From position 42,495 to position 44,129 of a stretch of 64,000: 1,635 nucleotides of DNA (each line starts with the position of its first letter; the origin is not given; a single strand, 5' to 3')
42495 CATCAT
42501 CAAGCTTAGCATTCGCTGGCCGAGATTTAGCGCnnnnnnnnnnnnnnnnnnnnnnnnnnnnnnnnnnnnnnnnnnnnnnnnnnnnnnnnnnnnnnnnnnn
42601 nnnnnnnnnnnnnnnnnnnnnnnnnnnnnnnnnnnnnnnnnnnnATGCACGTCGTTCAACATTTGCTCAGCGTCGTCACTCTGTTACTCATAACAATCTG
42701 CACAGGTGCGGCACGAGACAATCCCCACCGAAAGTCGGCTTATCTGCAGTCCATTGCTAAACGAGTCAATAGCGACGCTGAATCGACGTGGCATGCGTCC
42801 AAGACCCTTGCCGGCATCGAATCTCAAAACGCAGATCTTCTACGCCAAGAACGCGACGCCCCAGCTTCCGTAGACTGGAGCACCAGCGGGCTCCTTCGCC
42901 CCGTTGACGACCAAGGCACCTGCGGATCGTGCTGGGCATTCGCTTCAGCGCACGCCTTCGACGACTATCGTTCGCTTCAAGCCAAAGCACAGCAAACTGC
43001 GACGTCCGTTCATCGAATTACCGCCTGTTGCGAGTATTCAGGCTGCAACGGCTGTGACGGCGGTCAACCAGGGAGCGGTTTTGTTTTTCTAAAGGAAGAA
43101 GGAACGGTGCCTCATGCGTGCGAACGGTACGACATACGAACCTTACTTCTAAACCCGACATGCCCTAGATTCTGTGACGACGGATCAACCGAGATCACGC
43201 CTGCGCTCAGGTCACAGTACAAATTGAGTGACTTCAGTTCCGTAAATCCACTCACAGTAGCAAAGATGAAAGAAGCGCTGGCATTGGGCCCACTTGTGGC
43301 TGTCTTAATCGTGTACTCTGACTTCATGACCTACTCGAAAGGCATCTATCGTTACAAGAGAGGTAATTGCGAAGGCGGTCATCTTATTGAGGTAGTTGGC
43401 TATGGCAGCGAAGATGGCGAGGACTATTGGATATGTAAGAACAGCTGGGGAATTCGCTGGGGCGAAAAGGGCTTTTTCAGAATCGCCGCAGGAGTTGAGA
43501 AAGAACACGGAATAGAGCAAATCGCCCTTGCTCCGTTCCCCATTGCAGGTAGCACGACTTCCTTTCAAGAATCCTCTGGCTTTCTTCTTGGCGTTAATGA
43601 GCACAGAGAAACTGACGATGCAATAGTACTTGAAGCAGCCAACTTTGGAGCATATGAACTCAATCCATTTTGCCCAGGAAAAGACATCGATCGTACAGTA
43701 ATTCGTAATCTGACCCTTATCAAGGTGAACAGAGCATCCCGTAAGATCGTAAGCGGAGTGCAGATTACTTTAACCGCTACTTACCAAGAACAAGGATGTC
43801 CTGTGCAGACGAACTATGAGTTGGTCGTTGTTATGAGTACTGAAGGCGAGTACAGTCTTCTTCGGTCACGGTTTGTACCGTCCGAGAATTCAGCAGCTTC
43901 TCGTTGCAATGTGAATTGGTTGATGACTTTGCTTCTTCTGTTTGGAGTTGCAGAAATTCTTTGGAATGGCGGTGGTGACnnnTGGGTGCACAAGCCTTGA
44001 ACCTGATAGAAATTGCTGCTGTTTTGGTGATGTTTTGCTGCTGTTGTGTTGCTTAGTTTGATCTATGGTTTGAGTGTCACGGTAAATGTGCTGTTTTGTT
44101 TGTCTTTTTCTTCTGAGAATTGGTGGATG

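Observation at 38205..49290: Same-orientation ~140-bp repeat present four times in 11 kb; one copy supplies the TEP1-like first exon and ATG, the others sit upstream of lysosomal hydrolase genes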

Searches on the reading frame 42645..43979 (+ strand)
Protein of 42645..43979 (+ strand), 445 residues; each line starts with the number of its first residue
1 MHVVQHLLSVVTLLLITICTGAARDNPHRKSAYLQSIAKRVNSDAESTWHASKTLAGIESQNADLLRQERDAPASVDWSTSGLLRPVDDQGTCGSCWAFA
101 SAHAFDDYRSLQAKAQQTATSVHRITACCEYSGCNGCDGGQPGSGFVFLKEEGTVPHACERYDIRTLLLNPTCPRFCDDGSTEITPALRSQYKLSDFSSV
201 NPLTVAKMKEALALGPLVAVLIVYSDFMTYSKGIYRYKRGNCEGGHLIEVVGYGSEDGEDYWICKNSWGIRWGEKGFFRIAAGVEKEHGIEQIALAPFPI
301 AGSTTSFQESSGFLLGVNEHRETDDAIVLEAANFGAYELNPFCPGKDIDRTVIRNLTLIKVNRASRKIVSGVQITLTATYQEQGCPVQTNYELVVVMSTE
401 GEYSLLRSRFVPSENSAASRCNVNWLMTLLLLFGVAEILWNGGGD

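Call 15: find_homologous_proteins(query=window:42645-43979:+)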
Query seq(445 aa) (445 aa): 293 proteins with E <= 0.001 among 8000 candidates; the best 120 are listed.
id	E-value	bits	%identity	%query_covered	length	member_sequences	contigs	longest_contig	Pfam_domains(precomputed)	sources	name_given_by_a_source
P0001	0.0e+0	1033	100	100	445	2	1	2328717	PF00112.30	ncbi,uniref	ncbi:cathepsin B-like [Oscarella lobularis]|uniref:cathepsin B-like n=1 Tax=Oscarella lobularis TaxI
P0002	6.7e-224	762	76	100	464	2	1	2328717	PF00112.30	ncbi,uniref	ncbi:cathepsin B-like [Oscarella lobularis]|uniref:cathepsin B-like n=1 Tax=Oscarella lobularis TaxI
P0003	5.0e-146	505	69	76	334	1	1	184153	PF00112.30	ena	-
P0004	3.9e-126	440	51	89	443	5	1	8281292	PF00112.30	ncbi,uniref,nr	ncbi:cathepsin B-like CP3 [Corticium candelabrum]|uniref:cathepsin B-like CP3 n=1 Tax=Corticium cand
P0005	5.4e-124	433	49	96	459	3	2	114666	PF00112.30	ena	-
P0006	1.8e-115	405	47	91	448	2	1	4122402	PF00112.30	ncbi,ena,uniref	ncbi:uncharacterized protein [Oscarella lobularis]|uniref:uncharacterized protein n=1 Tax=Oscarella 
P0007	4.5e-114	400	47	92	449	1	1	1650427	PF00112.30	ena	-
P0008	1.8e-113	398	45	94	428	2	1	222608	PF00112.30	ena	-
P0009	8.9e-110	386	48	84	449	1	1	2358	PF00112.30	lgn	-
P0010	1.9e-108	381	45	91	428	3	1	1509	PF00112.30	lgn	-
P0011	5.7e-106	373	40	97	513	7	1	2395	PF00112.30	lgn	-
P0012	4.7e-105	370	48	61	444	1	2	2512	PF00112.30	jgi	jgi:hypothetical protein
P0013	1.3e-102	362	46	87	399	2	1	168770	PF00112.30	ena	-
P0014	1.3e-80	290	49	63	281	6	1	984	PF00112.30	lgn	-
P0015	1.0e-51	194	30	97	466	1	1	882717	PF00112.30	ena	-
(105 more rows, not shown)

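Call 16: find_encoding_contigs(protein=P0001, flank=10000, max_places=4)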
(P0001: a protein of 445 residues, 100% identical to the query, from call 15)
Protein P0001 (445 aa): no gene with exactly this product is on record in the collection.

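Call 18: find_encoding_contigs(protein=P0003, flank=10000, max_places=4)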
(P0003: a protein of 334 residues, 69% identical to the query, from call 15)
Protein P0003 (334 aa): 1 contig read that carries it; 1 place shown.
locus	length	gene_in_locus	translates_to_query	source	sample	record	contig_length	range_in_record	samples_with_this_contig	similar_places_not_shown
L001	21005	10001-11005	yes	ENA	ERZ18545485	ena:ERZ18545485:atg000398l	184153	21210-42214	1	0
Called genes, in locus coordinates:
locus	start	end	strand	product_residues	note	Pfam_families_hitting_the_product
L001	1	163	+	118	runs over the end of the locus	-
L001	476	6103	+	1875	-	PF00530:SRCR, PF09272:Hepsin-SRCR (faint), PF15494:SRCR_2 (faint), PF00530:SRCR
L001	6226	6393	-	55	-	-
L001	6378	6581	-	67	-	-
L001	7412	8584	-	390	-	PF24676:DUF7656 (weak)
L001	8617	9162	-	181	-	PF24674:MACPF_SNTX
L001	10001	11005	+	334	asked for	PF00112:Peptidase_C1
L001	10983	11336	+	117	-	-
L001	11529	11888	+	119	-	-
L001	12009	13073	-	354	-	PF24676:DUF7656 (weak)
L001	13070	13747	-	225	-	PF24674:MACPF_SNTX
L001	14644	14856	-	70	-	PF00175:NAD_binding_1 (weak)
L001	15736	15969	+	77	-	-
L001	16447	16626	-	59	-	-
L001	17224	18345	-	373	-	PF24676:DUF7656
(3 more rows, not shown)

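Call 19: find_encoding_contigs(protein=P0002, flank=10000, max_places=4)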
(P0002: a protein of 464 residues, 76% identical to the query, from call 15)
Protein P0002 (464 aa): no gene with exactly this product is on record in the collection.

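Call 45: find_encoding_contigs(protein=P0005, flank=10000, max_places=3)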
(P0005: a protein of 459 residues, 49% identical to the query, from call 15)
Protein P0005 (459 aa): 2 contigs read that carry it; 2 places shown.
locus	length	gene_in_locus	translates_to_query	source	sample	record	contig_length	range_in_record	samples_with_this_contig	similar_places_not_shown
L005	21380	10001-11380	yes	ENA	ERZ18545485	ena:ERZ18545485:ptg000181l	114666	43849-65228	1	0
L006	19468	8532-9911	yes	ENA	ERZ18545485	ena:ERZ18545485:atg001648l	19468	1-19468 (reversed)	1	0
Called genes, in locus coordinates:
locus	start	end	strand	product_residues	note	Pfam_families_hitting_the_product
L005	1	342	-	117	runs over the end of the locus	PF01576:Myosin_tail_1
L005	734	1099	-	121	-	-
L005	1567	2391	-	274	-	PF01576:Myosin_tail_1, PF06428:Sec2p (faint), PF07888:CALCOCO1 (weak), PF24161:CCDC39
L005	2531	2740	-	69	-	-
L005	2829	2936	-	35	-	-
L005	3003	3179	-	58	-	PF01576:Myosin_tail_1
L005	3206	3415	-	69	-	PF01576:Myosin_tail_1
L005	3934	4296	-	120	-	-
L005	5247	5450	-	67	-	PF00063:Myosin_head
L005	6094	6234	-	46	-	-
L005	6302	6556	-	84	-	PF00063:Myosin_head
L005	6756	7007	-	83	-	-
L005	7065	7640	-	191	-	PF02736:Myosin_N, PF00063:Myosin_head (weak)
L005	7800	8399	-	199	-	-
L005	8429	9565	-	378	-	PF00651:BTB, PF21536:BTB_KLHL33, PF07707:BACK, PF01344:Kelch_1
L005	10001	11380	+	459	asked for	PF00112:Peptidase_C1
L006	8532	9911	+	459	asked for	PF00112:Peptidase_C1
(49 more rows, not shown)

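Call 46: find_encoding_contigs(protein=P0007, flank=10000, max_places=3)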
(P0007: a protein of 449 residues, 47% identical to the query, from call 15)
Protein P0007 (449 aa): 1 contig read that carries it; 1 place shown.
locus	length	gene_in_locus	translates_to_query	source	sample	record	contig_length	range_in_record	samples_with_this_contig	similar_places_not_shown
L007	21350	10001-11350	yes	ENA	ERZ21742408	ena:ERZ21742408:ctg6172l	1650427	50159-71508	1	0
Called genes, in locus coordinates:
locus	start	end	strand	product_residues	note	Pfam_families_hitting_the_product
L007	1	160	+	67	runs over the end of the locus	-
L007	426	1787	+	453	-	PF00112:Peptidase_C1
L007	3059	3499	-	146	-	-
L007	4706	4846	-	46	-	-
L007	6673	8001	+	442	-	PF00112:Peptidase_C1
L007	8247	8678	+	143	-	-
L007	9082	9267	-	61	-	-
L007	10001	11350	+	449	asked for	PF00112:Peptidase_C1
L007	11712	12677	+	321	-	PF13565:HTH_32 (weak), PF01498:HTH_Tnp_Tc3_2, PF13358:DDE_3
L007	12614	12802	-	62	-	-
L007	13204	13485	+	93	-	-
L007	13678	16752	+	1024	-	PF08399:VWA_N, PF00092:VWA, PF13519:VWA_2 (weak), PF02743:dCache_1 (faint), PF08473:VGCC_alpha2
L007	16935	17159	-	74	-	-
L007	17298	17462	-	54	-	-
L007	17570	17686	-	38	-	-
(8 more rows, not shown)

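Call 47: find_encoding_contigs(protein=P0013, flank=10000, max_places=3)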
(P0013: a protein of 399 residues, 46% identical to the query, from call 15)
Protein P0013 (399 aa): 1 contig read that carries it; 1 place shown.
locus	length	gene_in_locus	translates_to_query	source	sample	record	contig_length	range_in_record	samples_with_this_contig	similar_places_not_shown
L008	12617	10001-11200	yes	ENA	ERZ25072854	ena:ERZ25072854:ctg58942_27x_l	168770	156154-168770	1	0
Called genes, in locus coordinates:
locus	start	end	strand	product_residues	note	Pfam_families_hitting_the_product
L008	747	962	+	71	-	-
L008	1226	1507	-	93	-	-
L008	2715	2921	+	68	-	-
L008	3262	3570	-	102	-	-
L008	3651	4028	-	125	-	-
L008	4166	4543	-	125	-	-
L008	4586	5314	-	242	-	-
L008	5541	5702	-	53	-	-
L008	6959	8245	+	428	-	PF00112:Peptidase_C1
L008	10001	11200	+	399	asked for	PF00112:Peptidase_C1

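Call 49: find_encoding_contigs(protein=P0006, flank=10000, max_places=4)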
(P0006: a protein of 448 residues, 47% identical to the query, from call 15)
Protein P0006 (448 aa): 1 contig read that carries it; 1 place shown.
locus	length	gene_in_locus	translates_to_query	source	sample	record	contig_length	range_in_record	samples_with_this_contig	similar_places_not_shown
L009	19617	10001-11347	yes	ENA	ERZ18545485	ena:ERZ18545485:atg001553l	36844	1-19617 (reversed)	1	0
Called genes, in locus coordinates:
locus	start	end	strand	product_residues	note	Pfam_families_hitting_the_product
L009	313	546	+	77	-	-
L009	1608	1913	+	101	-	-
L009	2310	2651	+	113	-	PF08711:Med26 (weak)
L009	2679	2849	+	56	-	-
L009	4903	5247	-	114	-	-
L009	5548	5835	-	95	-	-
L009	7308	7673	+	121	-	-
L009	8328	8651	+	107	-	-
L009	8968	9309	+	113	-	-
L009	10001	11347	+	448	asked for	PF00112:Peptidase_C1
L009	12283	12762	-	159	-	-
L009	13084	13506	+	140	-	-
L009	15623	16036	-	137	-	-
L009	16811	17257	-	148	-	-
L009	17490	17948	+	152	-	-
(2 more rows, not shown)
